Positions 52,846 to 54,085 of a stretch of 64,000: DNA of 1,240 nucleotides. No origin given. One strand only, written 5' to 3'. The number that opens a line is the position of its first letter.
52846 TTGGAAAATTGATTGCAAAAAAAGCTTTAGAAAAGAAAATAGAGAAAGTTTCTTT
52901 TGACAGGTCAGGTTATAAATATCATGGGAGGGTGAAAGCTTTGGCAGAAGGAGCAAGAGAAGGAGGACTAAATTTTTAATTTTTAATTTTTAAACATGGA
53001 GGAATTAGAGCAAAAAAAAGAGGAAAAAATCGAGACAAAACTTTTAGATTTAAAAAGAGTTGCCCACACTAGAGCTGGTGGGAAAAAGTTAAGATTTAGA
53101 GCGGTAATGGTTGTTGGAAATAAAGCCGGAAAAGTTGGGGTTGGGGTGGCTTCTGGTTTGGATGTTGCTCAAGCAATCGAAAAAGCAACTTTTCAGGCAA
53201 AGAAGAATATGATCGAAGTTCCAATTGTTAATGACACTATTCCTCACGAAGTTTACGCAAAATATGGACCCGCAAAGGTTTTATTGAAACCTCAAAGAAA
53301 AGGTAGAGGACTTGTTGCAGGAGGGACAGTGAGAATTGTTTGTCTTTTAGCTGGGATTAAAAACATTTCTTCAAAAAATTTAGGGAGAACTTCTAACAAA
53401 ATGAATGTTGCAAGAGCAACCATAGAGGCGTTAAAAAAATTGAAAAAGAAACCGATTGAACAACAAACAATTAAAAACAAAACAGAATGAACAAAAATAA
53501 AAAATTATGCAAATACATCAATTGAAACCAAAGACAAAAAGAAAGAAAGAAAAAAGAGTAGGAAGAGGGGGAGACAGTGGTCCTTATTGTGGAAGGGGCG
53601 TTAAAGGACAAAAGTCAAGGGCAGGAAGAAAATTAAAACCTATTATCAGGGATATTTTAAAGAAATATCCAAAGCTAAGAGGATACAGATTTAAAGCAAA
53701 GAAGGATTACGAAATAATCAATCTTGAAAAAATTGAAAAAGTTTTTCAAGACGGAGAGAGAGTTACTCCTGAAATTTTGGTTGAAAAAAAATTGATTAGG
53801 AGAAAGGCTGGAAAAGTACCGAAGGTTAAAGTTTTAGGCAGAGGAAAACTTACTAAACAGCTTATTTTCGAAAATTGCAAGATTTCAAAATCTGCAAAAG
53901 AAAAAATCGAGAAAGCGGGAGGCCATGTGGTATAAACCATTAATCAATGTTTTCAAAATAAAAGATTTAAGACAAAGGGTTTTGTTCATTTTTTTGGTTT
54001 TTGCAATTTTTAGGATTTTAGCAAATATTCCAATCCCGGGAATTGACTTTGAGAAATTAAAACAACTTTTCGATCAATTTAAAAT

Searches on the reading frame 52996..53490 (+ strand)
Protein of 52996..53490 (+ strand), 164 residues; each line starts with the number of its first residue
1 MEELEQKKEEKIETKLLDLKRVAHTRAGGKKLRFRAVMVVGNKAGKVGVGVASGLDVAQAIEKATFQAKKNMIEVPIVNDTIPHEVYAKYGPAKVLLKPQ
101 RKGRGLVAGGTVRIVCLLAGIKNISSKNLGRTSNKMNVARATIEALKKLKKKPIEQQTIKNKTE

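Call 59: search_protein_families(library=pfam, proteins=[window:52996-53490:+], max_evalue=0.0001)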
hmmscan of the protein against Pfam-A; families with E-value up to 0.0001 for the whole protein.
window:52996-53490:+ (164 aa): 2 families
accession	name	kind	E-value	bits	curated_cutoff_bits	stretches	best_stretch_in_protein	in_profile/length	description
PF03719.21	Ribosomal_S5_C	-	2.5e-23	81.7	21.5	1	88-151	1-63/71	Ribosomal protein S5, C-terminal domain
PF00333.26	Ribosomal_S5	-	1.7e-20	73.2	27.1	1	13-76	2-65/65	Ribosomal protein S5, N-terminal domain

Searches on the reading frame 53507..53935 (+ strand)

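Call 59: search_protein_families(library=pfam, proteins=[window:53507-53935:+], max_evalue=0.0001)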
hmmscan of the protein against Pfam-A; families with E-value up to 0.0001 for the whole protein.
window:53507-53935:+ (142 aa): 1 family
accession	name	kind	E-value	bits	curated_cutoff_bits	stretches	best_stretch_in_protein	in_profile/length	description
PF00828.25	Ribosomal_L27A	-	1e-17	64.7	21.5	1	70-142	1-72/72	Ribosomal proteins 50S-L15, 50S-L18e, 60S-L27A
